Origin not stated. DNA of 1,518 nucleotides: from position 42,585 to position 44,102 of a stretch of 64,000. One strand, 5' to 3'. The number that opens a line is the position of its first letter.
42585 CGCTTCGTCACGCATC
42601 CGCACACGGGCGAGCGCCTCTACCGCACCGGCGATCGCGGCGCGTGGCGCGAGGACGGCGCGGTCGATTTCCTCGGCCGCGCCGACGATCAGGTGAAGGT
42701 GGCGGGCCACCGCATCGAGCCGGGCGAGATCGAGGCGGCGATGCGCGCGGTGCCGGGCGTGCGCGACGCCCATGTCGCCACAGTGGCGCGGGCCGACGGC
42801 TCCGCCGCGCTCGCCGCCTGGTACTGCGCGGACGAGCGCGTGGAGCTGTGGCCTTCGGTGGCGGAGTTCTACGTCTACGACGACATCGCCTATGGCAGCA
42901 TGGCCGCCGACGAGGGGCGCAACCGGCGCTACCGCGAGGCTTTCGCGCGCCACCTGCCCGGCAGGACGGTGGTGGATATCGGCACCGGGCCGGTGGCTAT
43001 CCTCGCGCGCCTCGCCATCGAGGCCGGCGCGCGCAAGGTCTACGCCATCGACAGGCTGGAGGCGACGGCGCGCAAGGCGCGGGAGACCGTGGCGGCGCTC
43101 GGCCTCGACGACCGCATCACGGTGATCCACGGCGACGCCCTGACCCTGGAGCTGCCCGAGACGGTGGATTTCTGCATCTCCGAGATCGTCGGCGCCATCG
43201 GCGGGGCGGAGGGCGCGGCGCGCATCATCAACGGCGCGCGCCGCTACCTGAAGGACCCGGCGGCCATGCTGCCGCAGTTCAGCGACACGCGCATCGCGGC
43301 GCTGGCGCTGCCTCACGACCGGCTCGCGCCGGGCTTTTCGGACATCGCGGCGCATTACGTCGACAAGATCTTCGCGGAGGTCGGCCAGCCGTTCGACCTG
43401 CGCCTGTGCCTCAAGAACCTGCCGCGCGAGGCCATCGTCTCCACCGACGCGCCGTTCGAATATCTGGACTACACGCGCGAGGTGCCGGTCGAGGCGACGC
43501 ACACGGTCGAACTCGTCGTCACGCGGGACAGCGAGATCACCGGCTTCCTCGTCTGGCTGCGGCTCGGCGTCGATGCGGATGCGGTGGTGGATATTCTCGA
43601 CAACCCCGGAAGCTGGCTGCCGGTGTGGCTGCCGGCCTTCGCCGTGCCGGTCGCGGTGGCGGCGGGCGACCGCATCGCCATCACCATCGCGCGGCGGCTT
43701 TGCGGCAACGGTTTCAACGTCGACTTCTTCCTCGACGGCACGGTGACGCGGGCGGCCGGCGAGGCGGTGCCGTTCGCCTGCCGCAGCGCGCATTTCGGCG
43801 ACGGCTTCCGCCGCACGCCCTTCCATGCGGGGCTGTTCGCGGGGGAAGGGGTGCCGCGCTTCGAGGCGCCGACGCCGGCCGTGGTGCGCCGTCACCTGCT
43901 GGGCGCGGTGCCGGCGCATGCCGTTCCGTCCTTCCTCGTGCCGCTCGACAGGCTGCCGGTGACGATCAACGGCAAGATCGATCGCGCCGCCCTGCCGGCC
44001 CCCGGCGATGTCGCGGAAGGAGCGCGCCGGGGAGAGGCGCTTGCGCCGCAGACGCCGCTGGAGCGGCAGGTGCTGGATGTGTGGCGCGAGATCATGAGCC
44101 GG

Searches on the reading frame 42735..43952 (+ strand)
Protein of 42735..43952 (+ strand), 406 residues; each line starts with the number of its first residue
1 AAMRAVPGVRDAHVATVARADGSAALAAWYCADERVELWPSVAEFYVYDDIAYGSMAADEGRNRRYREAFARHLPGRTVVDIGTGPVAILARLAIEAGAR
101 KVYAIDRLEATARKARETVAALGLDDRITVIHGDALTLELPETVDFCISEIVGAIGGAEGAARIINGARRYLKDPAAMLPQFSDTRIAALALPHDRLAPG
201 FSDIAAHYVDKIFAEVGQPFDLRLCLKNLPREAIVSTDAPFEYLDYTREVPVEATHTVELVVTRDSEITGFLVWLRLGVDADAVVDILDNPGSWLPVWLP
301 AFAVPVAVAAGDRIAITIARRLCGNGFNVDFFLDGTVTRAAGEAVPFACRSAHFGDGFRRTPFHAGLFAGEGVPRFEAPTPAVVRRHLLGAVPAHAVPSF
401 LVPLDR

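Call 5: search_protein_families(library=pfam, proteins=[window:42735-43952:+], max_evalue=1)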
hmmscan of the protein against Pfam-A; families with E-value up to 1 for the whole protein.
window:42735-43952:+ (406 aa): 14 families
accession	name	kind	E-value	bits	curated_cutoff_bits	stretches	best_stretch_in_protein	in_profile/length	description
PF13649.12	Methyltransf_25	-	3e-08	34.7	27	1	79-173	1-94/97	Methyltransferase domain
PF12847.13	Methyltransf_18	-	1.9e-06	28.4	27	1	74-166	12-101/151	Methyltransferase domain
PF13847.12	Methyltransf_31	-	1.4e-05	25.3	27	1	76-175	4-104/145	Methyltransferase domain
PF05185.22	PRMT5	-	6.9e-05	23.2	22.9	1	98-175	90-166/171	PRMT5 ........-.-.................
PF06325.19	PrmA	-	0.00033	20.7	22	1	74-152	160-235/296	Ribosomal protein L11 methyltransferase (PrmA)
PF01728.25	FtsJ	-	0.00075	19.9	24.1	1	73-150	20-98/181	FtsJ-like methyltransferase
PF00398.26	RrnaAD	-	0.0013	18.3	24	1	75-144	30-94/263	Ribosomal RNA adenine dimethylase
PF05175.20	MTS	-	0.0093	16.1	23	1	75-150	28-105/170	Methyltransferase small domain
PF00875.24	DNA_photolyase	-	0.027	14.8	26.6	1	76-144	67-134/164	DNA photolyase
PF13578.12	Methyltransf_24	-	0.097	14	26.3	1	85-137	8-59/105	Methyltransferase domain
PF02475.24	TRM5-TYW2_MTfase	-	0.1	13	28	1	75-152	36-113/164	TRM5/TYW2 methyltransferase domain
PF04816.18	TrmK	-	0.16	11.9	27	1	80-168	2-87/205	tRNA (adenine(22)-N(1))-methyltransferase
PF02826.25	2-Hacid_dh_C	-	0.21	11.4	25.1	1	57-192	17-151/178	D-isomer specific 2-hydroxyacid dehydrogenase, NAD binding domain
PF08704.16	GCD14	-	0.38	10.8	26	0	75-145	40-111/247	tRNA methyltransferase complex GCD14 subunit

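Call 6: search_solved_structures(query=window:42735-43952:+, max_evalue=1, show_alignments=3)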
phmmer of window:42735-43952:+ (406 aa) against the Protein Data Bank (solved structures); distinct sequences matched with E-value up to 1: 98 (the best 60 are shown).
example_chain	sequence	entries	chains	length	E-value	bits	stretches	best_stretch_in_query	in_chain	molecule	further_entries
7p2r_A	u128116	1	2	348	2.3e-17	66.4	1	47-208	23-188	Protein arginine N-methyltransferase 6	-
6sqk_A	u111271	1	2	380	2.4e-17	66.4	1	46-208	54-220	Protein arginine N-methyltransferase 6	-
4c03_A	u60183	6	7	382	2.4e-17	66.4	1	46-208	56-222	PROTEIN ARGININE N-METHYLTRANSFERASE 6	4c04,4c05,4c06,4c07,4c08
6sq3_A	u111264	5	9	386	2.5e-17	66.3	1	46-208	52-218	Protein arginine N-methyltransferase 6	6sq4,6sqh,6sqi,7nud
7nue_A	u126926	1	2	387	2.5e-17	66.3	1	46-208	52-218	Protein arginine N-methyltransferase 6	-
5fqn_A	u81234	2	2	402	2.7e-17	66.2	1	46-208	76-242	PROTEIN ARGININE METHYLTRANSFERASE 6 | PROTEIN ARGININE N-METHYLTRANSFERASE 6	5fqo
5lv4_A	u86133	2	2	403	2.7e-17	66.2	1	46-208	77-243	Protein arginine N-methyltransferase 6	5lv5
4y2h_A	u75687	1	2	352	3.7e-17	65.8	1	46-208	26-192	Protein arginine N-methyltransferase 6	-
4y30_A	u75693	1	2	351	3.7e-17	65.8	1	46-208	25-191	Protein arginine N-methyltransferase 6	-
4hc4_A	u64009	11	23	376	1.1e-16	64.1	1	46-193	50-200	Protein arginine N-methyltransferase 6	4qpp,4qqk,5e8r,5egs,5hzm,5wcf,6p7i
3r0q_C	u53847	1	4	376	1e-13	54.4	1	56-188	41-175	Probable protein arginine N-methyltransferase 4.2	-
5dwq_A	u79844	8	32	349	5.1e-13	52.1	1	34-189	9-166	Histone-arginine methyltransferase CARM1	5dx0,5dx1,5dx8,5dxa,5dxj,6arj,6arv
7puq_A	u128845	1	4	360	6e-13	51.9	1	34-189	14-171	Histone-arginine methyltransferase CARM1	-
5ih3_A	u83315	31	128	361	6.1e-13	51.9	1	34-189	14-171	Histone-arginine methyltransferase CARM1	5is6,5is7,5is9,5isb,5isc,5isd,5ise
5isa_C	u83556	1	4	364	6.2e-13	51.8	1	34-189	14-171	Histone-arginine methyltransferase CARM1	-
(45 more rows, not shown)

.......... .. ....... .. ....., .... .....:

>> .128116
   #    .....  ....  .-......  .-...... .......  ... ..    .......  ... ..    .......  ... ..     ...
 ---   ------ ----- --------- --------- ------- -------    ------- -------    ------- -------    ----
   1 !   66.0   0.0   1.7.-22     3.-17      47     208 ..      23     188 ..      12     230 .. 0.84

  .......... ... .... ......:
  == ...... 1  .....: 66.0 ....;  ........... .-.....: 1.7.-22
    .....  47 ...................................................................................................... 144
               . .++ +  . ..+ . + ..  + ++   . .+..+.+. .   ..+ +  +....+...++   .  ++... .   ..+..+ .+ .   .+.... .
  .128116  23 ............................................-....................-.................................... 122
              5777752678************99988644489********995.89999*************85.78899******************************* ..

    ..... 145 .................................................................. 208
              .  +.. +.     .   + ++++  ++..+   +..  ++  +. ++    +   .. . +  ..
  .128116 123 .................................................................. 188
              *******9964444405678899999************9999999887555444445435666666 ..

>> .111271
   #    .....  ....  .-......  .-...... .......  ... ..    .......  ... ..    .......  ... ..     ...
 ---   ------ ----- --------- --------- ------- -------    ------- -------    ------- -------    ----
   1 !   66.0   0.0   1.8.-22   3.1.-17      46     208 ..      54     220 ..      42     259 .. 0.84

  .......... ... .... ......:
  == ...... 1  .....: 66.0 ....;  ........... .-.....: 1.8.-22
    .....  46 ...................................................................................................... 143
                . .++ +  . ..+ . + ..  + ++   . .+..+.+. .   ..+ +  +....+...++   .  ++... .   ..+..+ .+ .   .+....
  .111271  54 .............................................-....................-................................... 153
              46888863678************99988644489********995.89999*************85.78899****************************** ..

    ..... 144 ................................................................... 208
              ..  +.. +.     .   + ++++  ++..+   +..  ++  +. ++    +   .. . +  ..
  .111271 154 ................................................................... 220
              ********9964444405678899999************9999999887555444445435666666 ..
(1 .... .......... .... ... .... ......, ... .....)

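Call 7: find_homologous_proteins(query=window:42735-43952:+)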
Query window:42735-43952:+ (406 aa): 66 proteins with E <= 0.001 among 8000 candidates.
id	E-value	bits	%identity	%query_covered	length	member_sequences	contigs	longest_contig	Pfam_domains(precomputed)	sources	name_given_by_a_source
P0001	1.2e-111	392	49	100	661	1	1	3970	PF13649.13,PF00550.32,PF00501.35,PF13193.13,PF12847.14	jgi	jgi:precorrin-6B methylase 2/acyl carrier protein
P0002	7.6e-109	383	49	99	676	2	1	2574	PF00550.32,PF00501.35,PF13193.13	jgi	jgi:acyl-CoA synthetase (AMP-forming)/AMP-acid ligase II/acyl carrier protein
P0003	1.0e-102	362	47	100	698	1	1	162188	PF05185.23,PF00501.35,PF13193.13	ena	-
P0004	1.3e-102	362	49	92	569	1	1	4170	PF05185.23,PF13649.13,PF00550.32,PF13193.13,PF12847.14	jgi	jgi:precorrin-6B methylase 2/acyl carrier protein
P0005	2.3e-101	358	46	99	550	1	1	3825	PF13847.13,PF05185.23,PF13649.13,PF00550.32,PF13193.13,PF12847.14,PF08241.19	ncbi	-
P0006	1.5e-99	352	45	100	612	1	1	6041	PF13847.13,PF13649.13,PF00550.32,PF13193.13,PF12847.14,PF08241.19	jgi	jgi:acyl-CoA synthetase (AMP-forming)/AMP-acid ligase II/acyl carrier protein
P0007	2.5e-95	338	49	92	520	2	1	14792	PF13649.13,PF00550.32,PF13193.13,PF12847.14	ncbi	ncbi:MAG: phosphopantetheine-binding protein, partial [Acidimicrobiales bacterium]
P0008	1.1e-92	329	45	84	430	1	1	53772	PF13847.13,PF05185.23,PF18563.7,PF12847.14,PF08241.19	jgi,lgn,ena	-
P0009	5.0e-91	324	45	84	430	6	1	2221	PF05185.23,PF02475.24,PF18563.7,PF12847.14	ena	-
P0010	1.2e-90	323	40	100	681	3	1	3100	PF13847.13,PF05185.23,PF13649.13,PF00550.32,PF00501.35,PF13193.13,PF12847.14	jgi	-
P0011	5.2e-90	321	46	83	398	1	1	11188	PF13847.13,PF05185.23,PF13649.13,PF12847.14,PF08241.19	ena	-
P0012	2.3e-89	318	45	91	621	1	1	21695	PF05185.23,PF13649.13,PF00550.32,PF13193.13,PF12847.14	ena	-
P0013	8.2e-89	317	45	83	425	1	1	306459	PF13847.13,PF05185.23,PF13649.13,PF18563.7,PF12847.14,PF08241.19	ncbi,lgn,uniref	ncbi:SAM-dependent methyltransferase [Nostoc sp.]|uniref:TubC N-terminal docking domain-related prot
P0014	1.5e-88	316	44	83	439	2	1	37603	PF13847.13,PF05185.23,PF13649.13,PF18563.7,PF12847.14,PF08241.19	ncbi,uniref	ncbi:SAM-dependent methyltransferase [Nostoc sp. WHI]|uniref:TubC N-terminal docking domain-related 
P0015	2.5e-87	312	47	86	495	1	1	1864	PF05185.23,PF00550.32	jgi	jgi:hypothetical protein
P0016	1.1e-86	310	44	83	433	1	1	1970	PF13847.13,PF05185.23,PF13649.13,PF18563.7,PF12847.14,PF08241.19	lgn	-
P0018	3.7e-86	308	46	85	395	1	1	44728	PF13847.13,PF05185.23,PF13649.13,PF12847.14,PF08241.19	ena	-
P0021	3.1e-84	302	42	94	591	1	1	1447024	PF00668.26,PF05185.23,PF00550.32,PF12847.14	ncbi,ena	-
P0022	2.2e-78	282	39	99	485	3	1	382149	PF13847.13,PF05185.23,PF13649.13,PF13193.13,PF12847.14,PF08241.19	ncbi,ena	-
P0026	3.6e-75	272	41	86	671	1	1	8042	PF13847.13,PF05185.23,PF13649.13,PF00550.32,PF12697.14,PF13193.13,PF00561.27,PF00975.27,PF12847.14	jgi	jgi:thioesterase domain-containing protein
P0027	3.0e-73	265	49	66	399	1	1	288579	PF05185.23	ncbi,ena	-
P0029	2.2e-70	256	43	81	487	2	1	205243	PF13847.13,PF05185.23,PF13649.13,PF00501.35,PF12847.14,PF08241.19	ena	-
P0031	3.1e-68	249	39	82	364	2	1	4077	PF05185.23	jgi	jgi:hypothetical protein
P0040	1.7e-47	181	54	43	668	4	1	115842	PF05185.23,PF13649.13,PF00501.35,PF13193.13,PF12847.14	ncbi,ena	-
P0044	1.0e-42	165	50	40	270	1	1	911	PF05185.23,PF13649.13,PF13193.13,PF12847.14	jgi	jgi:hypothetical protein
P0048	1.1e-22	99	47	33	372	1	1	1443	PF06325.20,PF05185.23,PF13649.13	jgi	-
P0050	4.1e-16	77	39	38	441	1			PF06325.20,PF05185.23,PF13649.13,PF12847.14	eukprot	eukprot:5303992-Prymnesium_polylepis.1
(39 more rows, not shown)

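Call 20: find_related_loci(query=A2, collection=genome_contigs, flank=10000)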
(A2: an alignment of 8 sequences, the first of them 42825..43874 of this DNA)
Query A2 (350 aa) in genome_contigs; peptide patterns used: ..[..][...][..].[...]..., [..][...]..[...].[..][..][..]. (x = any residue, [..] = any of these).
599 stretches matched a pattern (row limit reached: there are more); 258 encode a relative of the query (tblastn E <= 1e-3); the best 80 are kept; 79 distinct loci.
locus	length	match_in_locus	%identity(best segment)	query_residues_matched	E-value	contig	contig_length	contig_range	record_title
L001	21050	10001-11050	83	1-350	0e+0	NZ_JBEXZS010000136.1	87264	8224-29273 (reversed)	Methylobacterium sp. EM32 NODE_292_length_87264_cov_48.68, whole genome shotgun sequence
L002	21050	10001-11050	83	1-350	0e+0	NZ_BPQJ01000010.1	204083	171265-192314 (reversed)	Methylobacterium frigidaeris strain JCM 32048 entry10, whole genome shotgun sequence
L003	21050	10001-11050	77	1-350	1e-178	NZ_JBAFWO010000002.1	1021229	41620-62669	Xanthobacter sp. VTT E-85241 strain VTT-E-85241 Contig002, whole genome shotgun sequence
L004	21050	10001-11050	75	1-350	3e-172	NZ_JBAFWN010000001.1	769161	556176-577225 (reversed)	Xanthobacter sp. VTT E-85242 strain VTT-E-85242 Contig001, whole genome shotgun sequence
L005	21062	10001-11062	71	1-350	1e-157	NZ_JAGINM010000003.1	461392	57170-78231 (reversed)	Azospirillum agricola strain CC-HIH038 Ga0451084_03, whole genome shotgun sequence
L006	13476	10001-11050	59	1-350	6e-131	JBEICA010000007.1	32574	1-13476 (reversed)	MAG: Burkholderiales bacterium isolate Sample-101-S75-bin-104 Sample_101_S75-bin_104-k141_1834201, whole genome shotgun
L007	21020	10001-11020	63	6-345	1e-128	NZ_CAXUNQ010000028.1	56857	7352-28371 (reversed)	MAG: uncultured Bradyrhizobium sp. isolate public_SRR14722133_metawrap_bin.1 public_SRR14722133_metawrap_bin.1_28, whole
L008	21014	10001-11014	55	5-342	2e-122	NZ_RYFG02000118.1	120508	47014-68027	Candidatus Methylobacter oryzae strain KRF1 C967, whole genome shotgun sequence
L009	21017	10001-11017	55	4-342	2e-122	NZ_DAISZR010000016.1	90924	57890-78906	MAG: Methylobacter sp. isolate CTOTU25010 NODE_16_length_90924_cov_569.416633, whole genome shotgun sequence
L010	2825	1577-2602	56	3-344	5e-127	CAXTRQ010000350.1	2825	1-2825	MAG TPA_asm: uncultured Pyrinomonadaceae bacterium isolate public_SRR14721960_metawrap_bin.1 genome assembly, contig: pu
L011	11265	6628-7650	55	4-344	2e-121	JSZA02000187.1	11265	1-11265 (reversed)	Candidatus Thiomargarita nelsonii isolate Hydrate Ridge NODE_548_length_11265_cov_103.196_ID_1095, whole genome shotgun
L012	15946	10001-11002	59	5-338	3e-120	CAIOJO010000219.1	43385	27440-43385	MAG: uncultured Telmatospirillum sp. isolate AlinenLipids_bin-4733 genome assembly, contig: bin-4733:219/568, whole geno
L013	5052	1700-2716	53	6-344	1e-120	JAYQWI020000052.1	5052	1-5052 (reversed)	MAG: Candidatus Parabeggiatoa communis isolate WS_Bin1 k141_37983, whole genome shotgun sequence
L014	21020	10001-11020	52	6-345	3e-115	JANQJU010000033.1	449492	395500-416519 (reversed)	MAG: SAR324 cluster bacterium isolate PL25a_bin.125 k99_3799390, whole genome shotgun sequence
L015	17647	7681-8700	52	5-344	2e-114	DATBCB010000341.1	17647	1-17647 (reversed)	MAG TPA_asm: Acidobacteriaceae bacterium isolate SMAG_U5774 k141_816765, whole genome shotgun sequence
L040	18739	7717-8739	50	4-343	5e-105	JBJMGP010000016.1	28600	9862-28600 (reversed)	MAG: Pyrinomonadaceae bacterium isolate H1_16_all_fractions_metab_conc_65_66_15 k255_522283, whole genome shotgun sequen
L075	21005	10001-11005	46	6-339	5e-100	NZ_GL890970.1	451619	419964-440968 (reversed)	Moorena producens 3L scf52117, whole genome shotgun sequence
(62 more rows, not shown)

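Call 38: search_dna_similar(query=window:42825-43874:+, collection=plasmids, mode=protein, max_rows=25)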
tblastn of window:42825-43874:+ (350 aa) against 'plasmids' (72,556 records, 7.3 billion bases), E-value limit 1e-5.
Records with a match: 10; places in all: 10; records where one place covers at least 80% of the query: 9.
Best place of each record, by identity: <60% 10.
By first word of the organism name: Streptomyces 7; Tistrella 1; Nostoc 1; Tropicibacter 1.
By predicted mobility (MOB-suite, as given by PLSDB): non-mobilizable 8; conjugative 1; mobilizable 1.
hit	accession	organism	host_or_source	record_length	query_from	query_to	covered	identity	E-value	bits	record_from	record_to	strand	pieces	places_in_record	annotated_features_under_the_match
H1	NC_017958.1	Tistrella mobilis KA081020-065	-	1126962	5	350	99%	48.4%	5e-73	253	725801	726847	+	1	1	record has no annotation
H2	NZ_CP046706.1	Nostoc sp. ATCC 53789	-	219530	6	339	95%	46.0%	4e-74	256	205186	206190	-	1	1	non-ribosomal peptide synthetase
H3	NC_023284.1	Streptomyces sp. F2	-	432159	5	338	95%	35.6%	3e-39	155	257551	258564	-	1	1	class I SAM-dependent methyltransferase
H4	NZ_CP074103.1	Streptomyces mirabilis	fresh creek bank soil, topsoil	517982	5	338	95%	35.3%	3e-40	158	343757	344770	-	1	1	class I SAM-dependent methyltransferase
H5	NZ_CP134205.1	Streptomyces sp. BB1-1-1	bumble bee,whole organism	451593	5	338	95%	35.3%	4e-39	154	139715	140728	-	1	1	class I SAM-dependent methyltransferase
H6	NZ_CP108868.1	Streptomyces sp. NBC_00829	-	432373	5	338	95%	35.5%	1e-30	159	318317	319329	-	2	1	class I SAM-dependent methyltransferase | hypothetical protein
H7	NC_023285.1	Streptomyces sp. F8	-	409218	5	338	95%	35.0%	5e-40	157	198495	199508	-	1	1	class I SAM-dependent methyltransferase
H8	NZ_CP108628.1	Streptomyces xanthophaeus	-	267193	5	345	97%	33.4%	3e-37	149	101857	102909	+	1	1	class I SAM-dependent methyltransferase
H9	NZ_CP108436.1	Streptomyces sp. NBC_01281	-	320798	4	349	81%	36.1%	4e-16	153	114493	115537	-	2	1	hypothetical protein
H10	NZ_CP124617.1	Tropicibacter oceani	pure culture,sediment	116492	26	122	28%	45.1%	3e-10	69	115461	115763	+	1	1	50S ribosomal protein L11 methyltransferase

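Call 39: get_annotated_region(hit=H1, flank=9000)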
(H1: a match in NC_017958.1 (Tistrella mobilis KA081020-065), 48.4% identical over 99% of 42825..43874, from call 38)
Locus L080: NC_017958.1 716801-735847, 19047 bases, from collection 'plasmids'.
description: Tistrella mobilis KA081020-065 plasmid pTM3, complete sequence
organism: Tistrella mobilis KA081020-065 (NCBI taxid 1110502)
taxonomy: Bacteria; Pseudomonadota; Alphaproteobacteria; Geminicoccales; Geminicoccaceae; Tistrella; Tistrella mobilis; Tistrella mobilis KA081020-065
host: -; source: -; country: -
typing (MOB-suite, as given by PLSDB): conjugative; replicon rep_cluster_10; relaxase MOBH; mating-pair formation MPF_G
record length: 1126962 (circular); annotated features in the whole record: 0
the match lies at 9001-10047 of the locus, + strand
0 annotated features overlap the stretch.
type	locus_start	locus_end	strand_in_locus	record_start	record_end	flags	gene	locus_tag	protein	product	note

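Call 40: get_annotated_region(hit=H2, flank=12000)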
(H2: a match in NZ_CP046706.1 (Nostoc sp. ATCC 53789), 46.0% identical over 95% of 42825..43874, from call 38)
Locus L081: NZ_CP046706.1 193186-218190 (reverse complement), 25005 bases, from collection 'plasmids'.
description: Nostoc sp. ATCC 53789 plasmid pNsp_c, complete sequence
organism: Nostoc sp. ATCC 53789 (NCBI taxid 76335)
taxonomy: Bacteria; Cyanobacteriota; Cyanophyceae; Nostocales; Nostocaceae; Nostoc; Nostoc sp. ATCC 53789
host: -; source: -; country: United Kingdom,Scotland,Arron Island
typing (MOB-suite, as given by PLSDB): non-mobilizable; replicon rep_cluster_317; mating-pair formation MPF_T
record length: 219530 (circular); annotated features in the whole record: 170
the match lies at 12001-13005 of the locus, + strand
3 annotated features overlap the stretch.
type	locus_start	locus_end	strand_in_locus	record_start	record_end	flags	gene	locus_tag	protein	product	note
CDS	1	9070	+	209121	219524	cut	-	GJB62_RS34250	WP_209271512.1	type I polyketide synthase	-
CDS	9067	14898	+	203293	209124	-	-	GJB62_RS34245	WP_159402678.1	non-ribosomal peptide synthetase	-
CDS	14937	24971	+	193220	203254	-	-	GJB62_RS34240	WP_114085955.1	SDR family NAD(P)-dependent oxidoreductase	-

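Call 42: search_protein_families(library=pfam, proteins=[L080:6037-12597:+, L081:9064-14895:+], max_evalue=0.0001)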
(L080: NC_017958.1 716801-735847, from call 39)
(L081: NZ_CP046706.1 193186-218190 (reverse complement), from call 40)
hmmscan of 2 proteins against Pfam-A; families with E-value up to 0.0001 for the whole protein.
L080:6037-12597:+ (2187 aa): 12 families
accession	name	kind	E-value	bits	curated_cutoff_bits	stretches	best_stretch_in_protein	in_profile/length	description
PF00668.25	Condensation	-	2.6e-88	297.1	30.6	1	80-518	7-450/456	Condensation domain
PF00501.34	AMP-binding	-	8.2e-66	222.8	29.9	1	551-878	10-383/384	AMP-binding enzyme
PF00975.26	Thioesterase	-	4.1e-33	115.9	26.4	1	1923-2175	2-224/226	Thioesterase domain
PF13649.12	Methyltransf_25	-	2.9e-17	63.6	27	1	1441-1537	1-97/97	Methyltransferase domain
PF08242.18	Methyltransf_12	-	1.3e-13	51.9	30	1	1443-1537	2-96/98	Methyltransferase domain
PF08241.18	Methyltransf_11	-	1.7e-13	51.4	21.2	1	1443-1539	2-93/95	Methyltransferase domain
PF00550.31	PP-binding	-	1.6e-12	47.9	20.8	1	1827-1889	2-66/67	Phosphopantetheine attachment site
PF13489.12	Methyltransf_23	-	1.1e-09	38.7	27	1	1425-1545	8-120/164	Methyltransferase domain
PF00561.26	Abhydrolase_1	-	8.4e-06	26.1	25.8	1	1923-2036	1-116/245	alpha/beta hydrolase fold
PF12697.13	Abhydrolase_6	-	9.3e-06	26.9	26.3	1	1929-2115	5-169/217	Alpha/beta hydrolase family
PF13193.12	AMP-binding_C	-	6.7e-05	24.2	24.5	0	1759-1794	41-76/76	AMP-binding enzyme C-terminal domain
PF12847.13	Methyltransf_18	-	8.8e-05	23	27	0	1025-1105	9-88/151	Methyltransferase domain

L081:9064-14895:+ (1944 aa): 7 families
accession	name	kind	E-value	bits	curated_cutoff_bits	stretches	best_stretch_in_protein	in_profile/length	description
PF00668.25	Condensation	-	2.8e-193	643.2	30.6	2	61-516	3-456/456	Condensation domain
PF00501.34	AMP-binding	-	2e-84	284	29.9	1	535-875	1-384/384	AMP-binding enzyme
PF13193.12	AMP-binding_C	-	1.7e-12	48.5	24.5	1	932-968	1-36/76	AMP-binding enzyme C-terminal domain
PF00550.31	PP-binding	-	4.2e-11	43.4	20.8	1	1397-1456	2-64/67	Phosphopantetheine attachment site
PF18563.6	TubC_N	-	8.1e-10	39.1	26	1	6-54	3-51/52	TubC N-terminal docking domain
PF05185.22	PRMT5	-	7.4e-08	32.9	22.9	1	991-1123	42-171/171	PRMT5 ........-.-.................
PF00398.26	RrnaAD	-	6.5e-06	25.9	24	1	1018-1126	29-136/263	Ribosomal RNA adenine dimethylase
